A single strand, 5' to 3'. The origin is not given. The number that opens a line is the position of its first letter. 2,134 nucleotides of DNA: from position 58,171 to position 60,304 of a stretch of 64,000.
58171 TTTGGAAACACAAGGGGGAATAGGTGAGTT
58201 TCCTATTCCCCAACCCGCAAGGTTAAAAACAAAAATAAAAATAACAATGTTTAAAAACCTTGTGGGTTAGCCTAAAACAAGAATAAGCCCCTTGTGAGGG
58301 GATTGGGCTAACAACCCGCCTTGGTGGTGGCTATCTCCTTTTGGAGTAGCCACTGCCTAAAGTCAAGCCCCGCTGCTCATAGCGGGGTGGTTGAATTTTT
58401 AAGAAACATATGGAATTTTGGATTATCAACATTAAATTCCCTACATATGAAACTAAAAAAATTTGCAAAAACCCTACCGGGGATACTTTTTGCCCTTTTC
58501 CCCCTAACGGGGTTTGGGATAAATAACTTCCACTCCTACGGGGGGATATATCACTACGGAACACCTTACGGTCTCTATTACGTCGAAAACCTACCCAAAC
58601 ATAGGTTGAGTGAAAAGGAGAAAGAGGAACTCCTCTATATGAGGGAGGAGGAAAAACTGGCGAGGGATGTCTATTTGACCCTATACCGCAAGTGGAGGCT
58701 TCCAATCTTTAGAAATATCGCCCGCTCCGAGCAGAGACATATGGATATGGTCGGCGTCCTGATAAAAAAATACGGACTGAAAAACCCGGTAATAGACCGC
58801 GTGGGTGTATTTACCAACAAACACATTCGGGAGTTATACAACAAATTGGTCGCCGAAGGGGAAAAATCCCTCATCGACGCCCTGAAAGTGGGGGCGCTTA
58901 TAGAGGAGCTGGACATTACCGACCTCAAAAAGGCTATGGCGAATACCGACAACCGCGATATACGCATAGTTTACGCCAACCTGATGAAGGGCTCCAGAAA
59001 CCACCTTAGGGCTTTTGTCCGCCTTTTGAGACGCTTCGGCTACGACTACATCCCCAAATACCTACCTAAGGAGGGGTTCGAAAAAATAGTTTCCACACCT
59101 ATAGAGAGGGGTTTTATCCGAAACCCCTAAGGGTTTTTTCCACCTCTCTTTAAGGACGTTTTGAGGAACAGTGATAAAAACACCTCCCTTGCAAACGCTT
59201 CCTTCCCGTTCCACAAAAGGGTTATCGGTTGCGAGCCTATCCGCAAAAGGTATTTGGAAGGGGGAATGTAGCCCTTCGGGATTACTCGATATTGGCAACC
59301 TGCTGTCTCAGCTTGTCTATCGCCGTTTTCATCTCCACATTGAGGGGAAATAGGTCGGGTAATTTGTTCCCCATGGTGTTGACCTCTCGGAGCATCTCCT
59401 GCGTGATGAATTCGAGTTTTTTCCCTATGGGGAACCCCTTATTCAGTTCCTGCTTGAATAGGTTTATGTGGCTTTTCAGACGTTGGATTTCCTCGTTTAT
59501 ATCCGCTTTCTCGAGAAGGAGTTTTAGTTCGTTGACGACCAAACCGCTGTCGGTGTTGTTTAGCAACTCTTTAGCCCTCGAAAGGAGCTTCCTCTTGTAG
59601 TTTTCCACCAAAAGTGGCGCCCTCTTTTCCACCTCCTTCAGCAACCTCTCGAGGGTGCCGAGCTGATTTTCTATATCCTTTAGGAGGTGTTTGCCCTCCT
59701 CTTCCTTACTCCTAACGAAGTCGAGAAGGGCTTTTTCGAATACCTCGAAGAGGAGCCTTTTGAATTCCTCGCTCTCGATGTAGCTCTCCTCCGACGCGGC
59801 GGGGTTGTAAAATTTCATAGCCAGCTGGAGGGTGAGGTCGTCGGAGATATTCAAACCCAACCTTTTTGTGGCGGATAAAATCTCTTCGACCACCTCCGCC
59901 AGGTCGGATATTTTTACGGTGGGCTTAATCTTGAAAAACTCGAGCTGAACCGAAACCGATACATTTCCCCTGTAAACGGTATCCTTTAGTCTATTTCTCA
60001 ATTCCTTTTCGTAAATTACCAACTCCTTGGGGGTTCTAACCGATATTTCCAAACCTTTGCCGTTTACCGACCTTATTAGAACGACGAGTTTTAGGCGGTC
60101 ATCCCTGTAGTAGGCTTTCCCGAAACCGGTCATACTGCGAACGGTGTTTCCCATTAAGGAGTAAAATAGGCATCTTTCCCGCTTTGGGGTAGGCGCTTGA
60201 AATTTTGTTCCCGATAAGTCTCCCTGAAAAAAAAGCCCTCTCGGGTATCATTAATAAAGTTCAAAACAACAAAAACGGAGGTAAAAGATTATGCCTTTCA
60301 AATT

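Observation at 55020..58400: Island-level hypothesis: the Csx1-like gene is bracketed by inverted copies of the TnpB-element palindrome and by repeat-derived fragments (possible mobilised or eroded CRISPR accessory module)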

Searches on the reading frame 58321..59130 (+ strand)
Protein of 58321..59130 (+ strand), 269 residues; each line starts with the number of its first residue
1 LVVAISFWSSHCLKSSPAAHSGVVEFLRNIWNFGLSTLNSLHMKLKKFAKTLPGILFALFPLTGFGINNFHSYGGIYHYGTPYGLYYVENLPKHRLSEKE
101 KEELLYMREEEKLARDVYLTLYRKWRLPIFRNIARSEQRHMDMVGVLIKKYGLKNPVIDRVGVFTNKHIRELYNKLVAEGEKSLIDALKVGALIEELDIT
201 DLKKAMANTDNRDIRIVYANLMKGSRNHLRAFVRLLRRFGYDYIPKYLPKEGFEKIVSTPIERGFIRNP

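Call 8: search_protein_families(library=pfam, proteins=[window:58321-59130:+], max_evalue=0.01)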
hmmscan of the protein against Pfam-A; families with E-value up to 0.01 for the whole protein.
window:58321-59130:+ (269 aa): 3 families
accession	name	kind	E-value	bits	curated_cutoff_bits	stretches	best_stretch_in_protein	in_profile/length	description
PF09968.15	DUF2202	-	2.6e-63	213.1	22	1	100-259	1-161/162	Uncharacterized protein domain (DUF2202)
PF02915.23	Rubrerythrin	-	0.0015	19.4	22.8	1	110-235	9-136/137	Rubrerythrin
PF06175.17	MiaE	-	0.0035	17.6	27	1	131-237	65-165/199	tRNA-(MS[2]IO[6]A)-hydroxylase (MiaE)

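Call 36: find_homologous_proteins(query=window:58447-59130:+, max_evalue=1e-20)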
Query window:58447-59130:+ (227 aa): 7794 proteins with E <= 1e-20 among 8000 candidates; the best 120 are listed.
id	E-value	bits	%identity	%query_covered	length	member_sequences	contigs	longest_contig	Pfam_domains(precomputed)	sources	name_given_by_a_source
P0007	1.4e-140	484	96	100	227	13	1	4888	PF09968.15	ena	-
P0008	1.3e-138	478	95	100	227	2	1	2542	PF09968.15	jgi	-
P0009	4.0e-134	463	93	100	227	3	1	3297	PF09968.15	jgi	-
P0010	1.7e-132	458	92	100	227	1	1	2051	PF09968.15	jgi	-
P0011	2.0e-118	412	82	100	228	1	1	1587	PF09968.15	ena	-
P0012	8.6e-112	390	79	100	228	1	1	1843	PF09968.15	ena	-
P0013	2.4e-105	369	76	100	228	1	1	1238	PF09968.15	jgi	-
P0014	2.4e-95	336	70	100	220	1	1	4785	PF09968.15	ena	-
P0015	1.2e-94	334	69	100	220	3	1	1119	PF09968.15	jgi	-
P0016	5.6e-94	332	68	100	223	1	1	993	PF09968.15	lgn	-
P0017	1.9e-92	327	69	100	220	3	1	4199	PF09968.15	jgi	-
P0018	4.0e-92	326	69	95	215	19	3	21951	PF09968.15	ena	-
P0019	3.5e-91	323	68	96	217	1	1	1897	PF09968.15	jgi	-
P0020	7.7e-88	312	49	72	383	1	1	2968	PF09968.15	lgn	-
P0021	1.3e-87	311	64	97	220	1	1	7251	PF09968.15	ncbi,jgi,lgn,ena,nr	ncbi:MAG: hypothetical protein DSZ31_00750 [Gammaproteobacteria bacterium]|nr:MAG: hypothetical prot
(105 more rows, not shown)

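Call 37: find_encoding_contigs(protein=P0007, flank=10000)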
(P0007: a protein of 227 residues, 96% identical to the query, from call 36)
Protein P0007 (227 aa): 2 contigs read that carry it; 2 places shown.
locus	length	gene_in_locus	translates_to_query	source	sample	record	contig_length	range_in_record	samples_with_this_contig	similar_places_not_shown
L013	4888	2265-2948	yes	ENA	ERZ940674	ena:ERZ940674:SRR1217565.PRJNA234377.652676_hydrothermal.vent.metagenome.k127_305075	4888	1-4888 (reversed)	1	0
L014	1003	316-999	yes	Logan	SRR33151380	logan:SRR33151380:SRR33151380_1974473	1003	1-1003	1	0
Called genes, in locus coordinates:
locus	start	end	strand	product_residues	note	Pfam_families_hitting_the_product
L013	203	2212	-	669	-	PF05378:Hydant_A_N, PF01968:Hydantoinase_A, PF19278:Hydant_A_C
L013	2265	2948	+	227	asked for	PF09968:DUF2202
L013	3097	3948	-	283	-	PF03755:YicC-like_N, PF08340:YicC-like_C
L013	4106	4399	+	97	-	PF17209:Hfq, PF21979:Hfq_1 (faint)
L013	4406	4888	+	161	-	?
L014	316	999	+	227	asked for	PF09968:DUF2202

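Call 38: find_encoding_contigs(protein=P0009, flank=10000)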
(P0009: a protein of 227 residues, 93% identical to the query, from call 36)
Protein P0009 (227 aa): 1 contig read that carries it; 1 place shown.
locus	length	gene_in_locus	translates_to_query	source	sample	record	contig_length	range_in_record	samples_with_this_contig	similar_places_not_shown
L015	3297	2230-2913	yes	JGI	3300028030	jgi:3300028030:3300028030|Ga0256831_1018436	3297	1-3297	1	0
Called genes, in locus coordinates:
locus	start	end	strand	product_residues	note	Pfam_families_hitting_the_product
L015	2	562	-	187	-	?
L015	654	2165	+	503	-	PF22230:Csx1_CARF, PF09455:Csx1_HEPN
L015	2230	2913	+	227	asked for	PF09968:DUF2202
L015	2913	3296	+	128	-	?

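Call 39: find_encoding_contigs(protein=P0018, flank=10000)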
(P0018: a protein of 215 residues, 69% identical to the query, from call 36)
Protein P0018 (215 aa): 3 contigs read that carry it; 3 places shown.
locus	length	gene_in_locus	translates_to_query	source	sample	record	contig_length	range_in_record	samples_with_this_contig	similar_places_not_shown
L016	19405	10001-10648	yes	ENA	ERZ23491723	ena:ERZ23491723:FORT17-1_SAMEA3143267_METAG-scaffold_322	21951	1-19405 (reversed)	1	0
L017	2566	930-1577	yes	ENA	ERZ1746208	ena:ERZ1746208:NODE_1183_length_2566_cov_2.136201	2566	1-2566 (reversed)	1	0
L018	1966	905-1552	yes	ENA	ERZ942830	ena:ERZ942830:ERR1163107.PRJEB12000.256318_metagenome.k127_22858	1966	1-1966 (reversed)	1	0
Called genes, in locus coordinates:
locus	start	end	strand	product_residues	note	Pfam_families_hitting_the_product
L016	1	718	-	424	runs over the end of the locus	PF01551:Peptidase_M23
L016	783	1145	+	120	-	PF21157:DksA_N, PF01258:zf-dskA_traR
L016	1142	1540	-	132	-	PF04463:2-thiour_desulf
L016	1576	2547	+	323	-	PF04055:Radical_SAM, PF06463:Mob_synth_C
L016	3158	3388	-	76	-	-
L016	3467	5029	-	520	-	PF00682:HMGL-like, PF22617:HCS_D2, PF08502:LeuA_dimer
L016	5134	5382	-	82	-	PF01192:RNA_pol_Rpb6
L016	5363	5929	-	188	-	PF00625:Guanylate_kin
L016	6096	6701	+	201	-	PF01134:GIDA (faint), PF03486:HI0933_like (faint), PF07992:Pyr_redox_2, PF13454:NAD_binding_9 (faint), PF13738:Pyr_redox_3 (faint), PF07992:Pyr_redox_2 (weak)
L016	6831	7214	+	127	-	PF00164:Ribosom_S12_S23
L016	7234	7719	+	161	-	PF00177:Ribosomal_S7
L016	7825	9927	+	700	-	PF00009:GTP_EFTU, PF03144:GTP_EFTU_D2, PF22042:EF-G_D2, PF14492:EFG_III, PF16658:RF3_C (faint), PF03764:EFG_IV, PF00679:EFG_C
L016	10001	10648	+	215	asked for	PF09968:DUF2202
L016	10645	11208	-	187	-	PF08241:Methyltransf_11, PF13649:Methyltransf_25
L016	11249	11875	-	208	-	PF12697:Abhydrolase_6 (weak), PF00561:Abhydrolase_1 (faint), PF12146:Hydrolase_4 (faint)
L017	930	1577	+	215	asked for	PF09968:DUF2202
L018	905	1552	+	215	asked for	PF09968:DUF2202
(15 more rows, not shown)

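Call 56: search_protein_families(library=pfam, proteins=[L015:654-2165:+, L015:2-562:-], max_evalue=0.01)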
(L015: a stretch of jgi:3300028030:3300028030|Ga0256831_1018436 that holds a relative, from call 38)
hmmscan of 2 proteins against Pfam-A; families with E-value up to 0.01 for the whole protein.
L015:654-2165:+ (503 aa): 2 families
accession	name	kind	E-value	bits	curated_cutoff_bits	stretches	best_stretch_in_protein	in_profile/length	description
PF22230.1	Csx1_CARF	-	2.3e-19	70.7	24.7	1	4-189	2-159/163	CRISPR system endoribonuclease Csx1, CARF domain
PF09455.15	Csx1_HEPN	-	5.1e-10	40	23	1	422-479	11-70/71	CRISPR system endoribonuclease Csx1, HEPN domain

L015:2-562:- (187 aa): 1 family
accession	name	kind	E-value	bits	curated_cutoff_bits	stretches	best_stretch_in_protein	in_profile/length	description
PF05378.19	Hydant_A_N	-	1.3e-54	185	25.2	1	6-175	2-175/176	Hydantoinase/oxoprolinase N-terminal region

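Call 64: find_encoding_contigs(protein=P0008, flank=10000)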
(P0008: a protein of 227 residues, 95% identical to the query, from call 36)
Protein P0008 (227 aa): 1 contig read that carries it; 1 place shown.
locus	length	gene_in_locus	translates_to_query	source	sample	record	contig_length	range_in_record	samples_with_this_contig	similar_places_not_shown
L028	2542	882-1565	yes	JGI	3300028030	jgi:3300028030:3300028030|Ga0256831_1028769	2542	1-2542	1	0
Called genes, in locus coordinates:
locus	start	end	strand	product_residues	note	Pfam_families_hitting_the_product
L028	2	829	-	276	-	?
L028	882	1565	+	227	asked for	PF09968:DUF2202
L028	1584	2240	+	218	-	PF00149:Metallophos (weak), PF12850:Metallophos_2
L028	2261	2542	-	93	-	?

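Call 65: find_encoding_contigs(protein=P0010, flank=10000)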
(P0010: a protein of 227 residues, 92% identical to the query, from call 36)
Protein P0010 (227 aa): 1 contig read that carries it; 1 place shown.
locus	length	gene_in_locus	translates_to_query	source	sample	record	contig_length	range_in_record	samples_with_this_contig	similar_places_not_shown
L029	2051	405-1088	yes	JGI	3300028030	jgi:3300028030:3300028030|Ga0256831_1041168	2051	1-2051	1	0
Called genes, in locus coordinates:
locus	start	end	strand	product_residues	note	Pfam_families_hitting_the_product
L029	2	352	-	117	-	?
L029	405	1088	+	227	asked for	PF09968:DUF2202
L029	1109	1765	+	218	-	PF00149:Metallophos, PF12850:Metallophos_2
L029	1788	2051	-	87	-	?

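Call 108: find_encoding_contigs(protein=P0012, flank=5000)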
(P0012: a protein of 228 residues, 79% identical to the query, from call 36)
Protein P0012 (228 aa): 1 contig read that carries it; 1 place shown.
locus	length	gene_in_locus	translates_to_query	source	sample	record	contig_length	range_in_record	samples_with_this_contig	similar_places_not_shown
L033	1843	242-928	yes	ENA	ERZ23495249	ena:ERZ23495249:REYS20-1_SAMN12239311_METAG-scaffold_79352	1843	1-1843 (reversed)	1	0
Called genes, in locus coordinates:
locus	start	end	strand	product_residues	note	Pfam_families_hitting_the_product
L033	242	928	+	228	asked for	PF09968:DUF2202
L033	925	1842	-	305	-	?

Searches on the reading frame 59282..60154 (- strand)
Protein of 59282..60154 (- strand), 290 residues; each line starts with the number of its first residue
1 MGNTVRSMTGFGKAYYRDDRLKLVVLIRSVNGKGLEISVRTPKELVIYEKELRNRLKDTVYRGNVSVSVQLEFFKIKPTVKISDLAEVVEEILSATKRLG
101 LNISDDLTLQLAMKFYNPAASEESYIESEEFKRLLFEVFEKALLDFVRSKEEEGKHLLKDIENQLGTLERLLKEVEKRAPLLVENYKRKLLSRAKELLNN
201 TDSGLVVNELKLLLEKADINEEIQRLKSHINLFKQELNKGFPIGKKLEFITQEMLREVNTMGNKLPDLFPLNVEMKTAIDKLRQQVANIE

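Call 8: search_protein_families(library=pfam, proteins=[window:59282-60154:-], max_evalue=0.01)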
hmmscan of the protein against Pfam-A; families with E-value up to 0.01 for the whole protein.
window:59282-60154:- (290 aa): 2 families
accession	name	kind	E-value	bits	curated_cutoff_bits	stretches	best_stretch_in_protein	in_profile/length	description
PF08340.16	YicC-like_C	-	1.4e-32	112.8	27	1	175-290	1-120/120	Endoribonuclease YicC-like, C-terminal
PF03755.18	YicC-like_N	-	2.3e-29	103.2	25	1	5-158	1-155/156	Endoribonuclease YicC-like, N-terminal region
